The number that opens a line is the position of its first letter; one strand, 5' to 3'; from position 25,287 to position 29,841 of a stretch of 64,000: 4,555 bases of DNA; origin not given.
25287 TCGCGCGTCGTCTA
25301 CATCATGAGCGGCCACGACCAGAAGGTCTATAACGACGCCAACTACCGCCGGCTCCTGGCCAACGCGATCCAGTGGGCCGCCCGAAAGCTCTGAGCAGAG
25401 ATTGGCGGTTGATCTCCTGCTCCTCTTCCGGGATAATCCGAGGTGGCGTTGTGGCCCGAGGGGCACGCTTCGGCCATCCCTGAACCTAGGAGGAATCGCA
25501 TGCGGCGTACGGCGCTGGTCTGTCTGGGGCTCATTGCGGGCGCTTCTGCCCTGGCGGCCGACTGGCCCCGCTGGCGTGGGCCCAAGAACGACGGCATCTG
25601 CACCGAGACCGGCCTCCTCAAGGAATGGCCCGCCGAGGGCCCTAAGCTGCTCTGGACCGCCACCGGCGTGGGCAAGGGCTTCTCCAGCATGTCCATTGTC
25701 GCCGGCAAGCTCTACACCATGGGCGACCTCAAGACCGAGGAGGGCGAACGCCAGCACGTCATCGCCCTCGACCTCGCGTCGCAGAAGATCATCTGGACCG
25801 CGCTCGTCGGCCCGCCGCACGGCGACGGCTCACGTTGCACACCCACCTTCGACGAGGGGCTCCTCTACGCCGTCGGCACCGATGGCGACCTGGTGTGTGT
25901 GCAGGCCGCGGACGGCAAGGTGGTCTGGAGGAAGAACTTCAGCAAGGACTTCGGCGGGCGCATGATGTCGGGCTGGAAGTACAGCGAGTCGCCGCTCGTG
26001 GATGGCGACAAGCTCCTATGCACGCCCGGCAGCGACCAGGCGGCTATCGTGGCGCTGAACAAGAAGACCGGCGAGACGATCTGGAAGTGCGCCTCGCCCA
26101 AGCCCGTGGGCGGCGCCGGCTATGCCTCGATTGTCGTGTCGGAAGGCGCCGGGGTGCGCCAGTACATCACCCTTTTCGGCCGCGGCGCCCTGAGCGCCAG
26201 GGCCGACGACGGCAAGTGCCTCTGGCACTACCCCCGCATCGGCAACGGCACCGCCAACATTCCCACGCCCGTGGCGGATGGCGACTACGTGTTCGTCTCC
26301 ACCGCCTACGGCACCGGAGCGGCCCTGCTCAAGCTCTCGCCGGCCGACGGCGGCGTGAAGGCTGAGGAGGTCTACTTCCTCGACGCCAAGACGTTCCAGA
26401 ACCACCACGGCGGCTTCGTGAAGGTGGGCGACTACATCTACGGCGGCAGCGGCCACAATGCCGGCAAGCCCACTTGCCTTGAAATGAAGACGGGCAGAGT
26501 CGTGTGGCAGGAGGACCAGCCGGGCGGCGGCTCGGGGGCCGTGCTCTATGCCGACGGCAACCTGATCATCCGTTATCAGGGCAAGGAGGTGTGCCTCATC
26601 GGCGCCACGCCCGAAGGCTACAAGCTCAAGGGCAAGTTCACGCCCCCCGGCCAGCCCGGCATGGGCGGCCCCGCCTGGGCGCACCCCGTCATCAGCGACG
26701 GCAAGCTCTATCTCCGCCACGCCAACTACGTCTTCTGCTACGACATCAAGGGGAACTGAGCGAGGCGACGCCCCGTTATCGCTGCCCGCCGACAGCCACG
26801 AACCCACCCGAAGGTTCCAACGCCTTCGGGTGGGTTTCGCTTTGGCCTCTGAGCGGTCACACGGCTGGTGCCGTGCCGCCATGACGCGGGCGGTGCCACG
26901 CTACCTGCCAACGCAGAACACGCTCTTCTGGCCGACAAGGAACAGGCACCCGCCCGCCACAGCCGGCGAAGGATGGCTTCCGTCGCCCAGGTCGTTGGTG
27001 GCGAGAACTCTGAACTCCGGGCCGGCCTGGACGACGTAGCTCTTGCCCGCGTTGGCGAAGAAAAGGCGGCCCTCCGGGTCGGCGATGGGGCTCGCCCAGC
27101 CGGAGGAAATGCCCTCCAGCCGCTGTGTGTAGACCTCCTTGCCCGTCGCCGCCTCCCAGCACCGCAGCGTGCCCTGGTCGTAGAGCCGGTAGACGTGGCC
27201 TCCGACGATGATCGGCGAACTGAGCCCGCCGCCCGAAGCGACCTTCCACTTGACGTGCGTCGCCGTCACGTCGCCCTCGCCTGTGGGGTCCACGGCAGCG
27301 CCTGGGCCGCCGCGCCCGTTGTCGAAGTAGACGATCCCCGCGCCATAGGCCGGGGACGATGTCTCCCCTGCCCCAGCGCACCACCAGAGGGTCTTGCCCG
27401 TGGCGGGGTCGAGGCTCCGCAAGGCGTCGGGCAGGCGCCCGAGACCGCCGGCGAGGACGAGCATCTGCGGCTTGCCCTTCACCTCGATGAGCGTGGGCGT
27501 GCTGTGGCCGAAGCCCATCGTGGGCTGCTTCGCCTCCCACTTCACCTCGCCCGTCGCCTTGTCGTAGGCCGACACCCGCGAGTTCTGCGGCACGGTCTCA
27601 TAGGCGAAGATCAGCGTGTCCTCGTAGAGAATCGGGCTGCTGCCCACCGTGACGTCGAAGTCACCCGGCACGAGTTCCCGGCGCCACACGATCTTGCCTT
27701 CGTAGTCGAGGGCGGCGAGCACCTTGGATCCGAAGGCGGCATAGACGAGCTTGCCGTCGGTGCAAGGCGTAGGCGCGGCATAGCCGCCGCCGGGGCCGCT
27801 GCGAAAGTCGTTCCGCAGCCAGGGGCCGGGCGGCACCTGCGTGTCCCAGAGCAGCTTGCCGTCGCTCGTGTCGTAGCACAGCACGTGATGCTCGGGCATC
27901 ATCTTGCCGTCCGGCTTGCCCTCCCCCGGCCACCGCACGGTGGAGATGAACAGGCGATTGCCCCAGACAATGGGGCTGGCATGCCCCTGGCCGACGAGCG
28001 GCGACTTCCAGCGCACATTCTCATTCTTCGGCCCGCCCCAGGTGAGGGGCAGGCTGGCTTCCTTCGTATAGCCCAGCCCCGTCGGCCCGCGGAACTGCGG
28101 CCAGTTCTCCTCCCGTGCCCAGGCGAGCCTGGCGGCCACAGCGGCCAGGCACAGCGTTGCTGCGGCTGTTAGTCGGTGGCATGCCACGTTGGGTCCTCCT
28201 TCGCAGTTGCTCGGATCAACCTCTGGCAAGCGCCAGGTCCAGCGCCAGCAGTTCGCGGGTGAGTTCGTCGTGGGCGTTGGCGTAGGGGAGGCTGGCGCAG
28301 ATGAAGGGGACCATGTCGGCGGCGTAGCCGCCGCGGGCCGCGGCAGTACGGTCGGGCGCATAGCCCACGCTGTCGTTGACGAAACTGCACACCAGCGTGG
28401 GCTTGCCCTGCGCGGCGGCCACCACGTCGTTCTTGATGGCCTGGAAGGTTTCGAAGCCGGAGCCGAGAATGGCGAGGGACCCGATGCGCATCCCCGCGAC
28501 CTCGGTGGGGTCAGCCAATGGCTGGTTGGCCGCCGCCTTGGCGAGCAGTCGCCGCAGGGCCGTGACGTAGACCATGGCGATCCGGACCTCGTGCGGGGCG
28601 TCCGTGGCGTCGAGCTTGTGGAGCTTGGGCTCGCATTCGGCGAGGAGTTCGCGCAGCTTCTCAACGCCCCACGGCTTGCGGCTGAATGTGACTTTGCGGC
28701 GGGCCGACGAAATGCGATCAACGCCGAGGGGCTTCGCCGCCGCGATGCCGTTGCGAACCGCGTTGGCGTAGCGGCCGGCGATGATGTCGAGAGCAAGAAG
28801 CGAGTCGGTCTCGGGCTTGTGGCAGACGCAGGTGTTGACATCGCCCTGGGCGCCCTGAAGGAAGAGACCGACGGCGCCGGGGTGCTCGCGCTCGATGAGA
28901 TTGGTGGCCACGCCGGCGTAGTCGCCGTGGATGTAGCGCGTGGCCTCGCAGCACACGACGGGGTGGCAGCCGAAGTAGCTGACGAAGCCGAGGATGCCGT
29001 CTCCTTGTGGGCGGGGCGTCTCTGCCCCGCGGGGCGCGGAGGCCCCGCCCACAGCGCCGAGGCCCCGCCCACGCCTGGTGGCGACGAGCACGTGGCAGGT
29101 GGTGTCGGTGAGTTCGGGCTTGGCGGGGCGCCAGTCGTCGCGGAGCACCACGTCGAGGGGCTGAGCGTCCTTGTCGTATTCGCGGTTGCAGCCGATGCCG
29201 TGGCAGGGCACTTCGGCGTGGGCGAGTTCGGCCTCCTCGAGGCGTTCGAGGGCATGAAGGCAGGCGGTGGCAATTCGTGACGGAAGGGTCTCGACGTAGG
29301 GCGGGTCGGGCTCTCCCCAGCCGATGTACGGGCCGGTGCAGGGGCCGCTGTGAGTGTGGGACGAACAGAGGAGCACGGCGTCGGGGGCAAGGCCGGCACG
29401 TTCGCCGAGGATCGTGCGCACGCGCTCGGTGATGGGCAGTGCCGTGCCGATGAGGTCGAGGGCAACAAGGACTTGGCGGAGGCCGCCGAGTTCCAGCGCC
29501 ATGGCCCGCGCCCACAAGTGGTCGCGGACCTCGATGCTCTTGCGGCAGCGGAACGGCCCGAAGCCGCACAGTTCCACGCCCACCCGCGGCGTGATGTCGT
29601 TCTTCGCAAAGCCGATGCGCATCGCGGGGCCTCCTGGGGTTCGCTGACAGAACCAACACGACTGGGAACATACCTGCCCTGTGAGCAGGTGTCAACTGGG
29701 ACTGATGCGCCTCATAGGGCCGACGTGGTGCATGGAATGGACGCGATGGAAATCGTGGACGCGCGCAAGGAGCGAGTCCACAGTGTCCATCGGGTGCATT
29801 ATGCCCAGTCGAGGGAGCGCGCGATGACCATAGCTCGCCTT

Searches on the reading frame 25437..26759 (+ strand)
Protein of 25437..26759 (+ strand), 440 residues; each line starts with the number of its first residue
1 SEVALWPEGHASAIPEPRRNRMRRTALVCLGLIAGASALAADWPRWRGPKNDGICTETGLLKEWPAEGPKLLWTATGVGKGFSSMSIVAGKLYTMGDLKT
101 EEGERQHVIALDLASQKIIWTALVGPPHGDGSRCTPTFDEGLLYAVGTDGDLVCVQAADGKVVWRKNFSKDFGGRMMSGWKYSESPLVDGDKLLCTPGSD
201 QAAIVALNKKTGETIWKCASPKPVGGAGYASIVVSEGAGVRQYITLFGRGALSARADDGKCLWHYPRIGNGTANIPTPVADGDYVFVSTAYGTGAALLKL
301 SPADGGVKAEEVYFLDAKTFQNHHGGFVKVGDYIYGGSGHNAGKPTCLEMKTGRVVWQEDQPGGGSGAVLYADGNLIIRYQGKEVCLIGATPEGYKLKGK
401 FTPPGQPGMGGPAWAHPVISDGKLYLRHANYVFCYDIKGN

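Call 12: search_protein_families(library=pfam, proteins=[window:25437-26759:+], max_evalue=0.01)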
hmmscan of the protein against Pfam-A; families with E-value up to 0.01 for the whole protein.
window:25437-26759:+ (440 aa): 3 families
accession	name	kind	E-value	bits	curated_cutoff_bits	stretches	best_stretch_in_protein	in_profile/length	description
PF13360.13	PQQ_2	-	2.3e-28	99.8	27.6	1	105-358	2-232/233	Outer membrane protein assembly factor BamB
PF13570.13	Beta-prop_ACSF4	-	7e-10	39.2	133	1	106-265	71-210/329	Beta-alanine-activating enzyme, beta-propeller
PF01011.28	PQQ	-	1.9e-05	24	26.7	0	183-219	50-84/595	Glucose/ethanol/alcohol dehydrogenase, beta-propeller domain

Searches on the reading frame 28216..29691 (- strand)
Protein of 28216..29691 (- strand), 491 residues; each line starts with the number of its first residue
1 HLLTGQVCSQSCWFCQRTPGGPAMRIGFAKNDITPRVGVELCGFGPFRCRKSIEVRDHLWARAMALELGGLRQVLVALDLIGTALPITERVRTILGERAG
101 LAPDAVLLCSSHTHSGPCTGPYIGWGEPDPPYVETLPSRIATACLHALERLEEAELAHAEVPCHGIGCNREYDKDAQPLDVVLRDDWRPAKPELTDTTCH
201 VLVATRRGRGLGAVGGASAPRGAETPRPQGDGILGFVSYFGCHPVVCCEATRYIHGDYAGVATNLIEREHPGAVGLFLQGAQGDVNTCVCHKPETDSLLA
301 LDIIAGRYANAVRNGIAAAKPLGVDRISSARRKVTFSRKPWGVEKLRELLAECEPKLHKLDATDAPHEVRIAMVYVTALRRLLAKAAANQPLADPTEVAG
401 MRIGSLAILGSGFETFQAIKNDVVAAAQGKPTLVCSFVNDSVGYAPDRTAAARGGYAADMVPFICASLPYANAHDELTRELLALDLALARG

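Call 12: search_protein_families(library=pfam, proteins=[window:28216-29691:-], max_evalue=0.01)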
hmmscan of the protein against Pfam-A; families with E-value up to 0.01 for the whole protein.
window:28216-29691:- (491 aa): 1 family
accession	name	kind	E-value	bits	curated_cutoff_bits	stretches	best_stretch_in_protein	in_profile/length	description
PF04734.18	Ceramidase_alk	-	1.3e-08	34.4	32.1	1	25-118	2-99/509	Neutral/alkaline non-lysosomal ceramidase, N-terminal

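Call 58: search_protein_families(library=ncbifam, proteins=[window:28216-29691:-], max_evalue=0.001)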
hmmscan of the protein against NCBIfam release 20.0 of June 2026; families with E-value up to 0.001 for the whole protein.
window:28216-29691:- (491 aa): 0 families
